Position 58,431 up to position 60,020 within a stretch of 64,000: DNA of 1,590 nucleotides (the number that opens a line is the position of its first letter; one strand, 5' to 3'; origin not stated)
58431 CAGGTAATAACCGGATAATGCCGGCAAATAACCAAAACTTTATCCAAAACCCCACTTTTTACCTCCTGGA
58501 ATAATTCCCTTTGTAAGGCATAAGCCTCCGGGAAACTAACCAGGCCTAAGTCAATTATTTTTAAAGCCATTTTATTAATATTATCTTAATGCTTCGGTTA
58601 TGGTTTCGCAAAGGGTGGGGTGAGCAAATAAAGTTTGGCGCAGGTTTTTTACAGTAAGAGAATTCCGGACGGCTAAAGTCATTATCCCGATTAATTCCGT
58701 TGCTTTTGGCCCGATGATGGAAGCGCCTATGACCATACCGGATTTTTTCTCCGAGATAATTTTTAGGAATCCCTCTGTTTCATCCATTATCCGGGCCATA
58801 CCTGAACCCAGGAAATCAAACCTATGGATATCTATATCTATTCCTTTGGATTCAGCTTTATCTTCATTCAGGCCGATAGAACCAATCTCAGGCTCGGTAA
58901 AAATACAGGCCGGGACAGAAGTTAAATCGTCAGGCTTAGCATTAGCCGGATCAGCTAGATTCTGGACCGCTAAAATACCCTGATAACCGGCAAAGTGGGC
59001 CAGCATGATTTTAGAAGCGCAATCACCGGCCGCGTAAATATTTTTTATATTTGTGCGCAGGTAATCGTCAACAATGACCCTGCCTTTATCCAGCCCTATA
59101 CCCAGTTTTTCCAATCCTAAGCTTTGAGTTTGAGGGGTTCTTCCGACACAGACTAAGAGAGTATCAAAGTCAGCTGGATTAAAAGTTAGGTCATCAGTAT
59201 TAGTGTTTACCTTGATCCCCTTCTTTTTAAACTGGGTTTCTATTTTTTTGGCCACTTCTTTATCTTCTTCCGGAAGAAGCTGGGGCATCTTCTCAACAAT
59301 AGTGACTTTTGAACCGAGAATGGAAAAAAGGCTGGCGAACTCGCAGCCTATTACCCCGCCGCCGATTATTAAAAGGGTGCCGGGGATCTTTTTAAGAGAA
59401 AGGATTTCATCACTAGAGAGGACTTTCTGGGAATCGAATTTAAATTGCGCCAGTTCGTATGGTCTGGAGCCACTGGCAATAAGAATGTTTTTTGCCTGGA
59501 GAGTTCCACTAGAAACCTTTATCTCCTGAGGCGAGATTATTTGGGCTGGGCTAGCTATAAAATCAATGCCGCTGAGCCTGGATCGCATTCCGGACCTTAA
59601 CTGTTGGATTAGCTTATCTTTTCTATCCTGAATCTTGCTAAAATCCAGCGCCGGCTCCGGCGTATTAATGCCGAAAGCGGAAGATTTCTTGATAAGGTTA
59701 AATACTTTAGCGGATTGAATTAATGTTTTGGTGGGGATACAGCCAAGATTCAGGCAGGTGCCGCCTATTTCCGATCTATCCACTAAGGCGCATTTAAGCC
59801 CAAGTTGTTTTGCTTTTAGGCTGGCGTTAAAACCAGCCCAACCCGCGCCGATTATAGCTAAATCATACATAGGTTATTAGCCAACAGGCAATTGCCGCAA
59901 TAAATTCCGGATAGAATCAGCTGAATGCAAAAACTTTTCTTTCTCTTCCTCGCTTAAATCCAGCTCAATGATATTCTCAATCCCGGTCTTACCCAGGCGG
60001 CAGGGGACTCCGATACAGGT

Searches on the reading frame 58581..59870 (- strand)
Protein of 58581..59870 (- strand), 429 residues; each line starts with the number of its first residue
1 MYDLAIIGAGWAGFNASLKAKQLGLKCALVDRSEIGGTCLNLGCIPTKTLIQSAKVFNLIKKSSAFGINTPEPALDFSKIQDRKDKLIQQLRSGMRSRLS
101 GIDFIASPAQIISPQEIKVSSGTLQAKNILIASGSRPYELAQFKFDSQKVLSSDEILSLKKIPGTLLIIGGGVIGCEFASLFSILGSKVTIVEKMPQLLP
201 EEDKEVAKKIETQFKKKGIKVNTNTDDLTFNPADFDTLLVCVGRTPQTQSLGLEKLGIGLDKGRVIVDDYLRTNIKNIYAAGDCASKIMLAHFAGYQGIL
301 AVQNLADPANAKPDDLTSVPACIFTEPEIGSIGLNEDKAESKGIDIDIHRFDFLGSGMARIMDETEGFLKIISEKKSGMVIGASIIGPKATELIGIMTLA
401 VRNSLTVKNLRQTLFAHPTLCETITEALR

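Call 103: search_protein_families(library=pfam, proteins=[window:58581-59870:-], max_evalue=0.00001)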
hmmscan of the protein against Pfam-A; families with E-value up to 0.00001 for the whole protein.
window:58581-59870:- (429 aa): 7 families
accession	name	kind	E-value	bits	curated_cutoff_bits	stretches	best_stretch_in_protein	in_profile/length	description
PF07992.20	Pyr_redox_2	-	4.6e-64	217.1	26.1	1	2-298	1-291/291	Pyridine nucleotide-disulphide oxidoreductase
PF02852.28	Pyr_redox_dim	-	1.3e-32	112.7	25.3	1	319-427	1-109/110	Pyridine nucleotide-disulphide oxidoreductase, dimerisation domain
PF00070.33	Pyr_redox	-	2.3e-21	76.5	22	1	166-225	2-61/82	Pyridine nucleotide-disulphide oxidoreductase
PF13738.12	Pyr_redox_3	-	4.1e-10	39.8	30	1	6-215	2-232/305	Pyridine nucleotide-disulphide oxidoreductase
PF01134.28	GIDA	-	1.7e-09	37.7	22.1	1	3-56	1-52/391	Glucose inhibited division protein A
PF01262.27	AlaDh_PNT_C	-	1.2e-08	35.1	23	0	163-216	28-82/214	Alanine dehydrogenase/PNT, C-terminal domain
PF00890.30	FAD_binding_2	-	2.4e-07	30.7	20.4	0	3-34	1-32/414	FAD binding domain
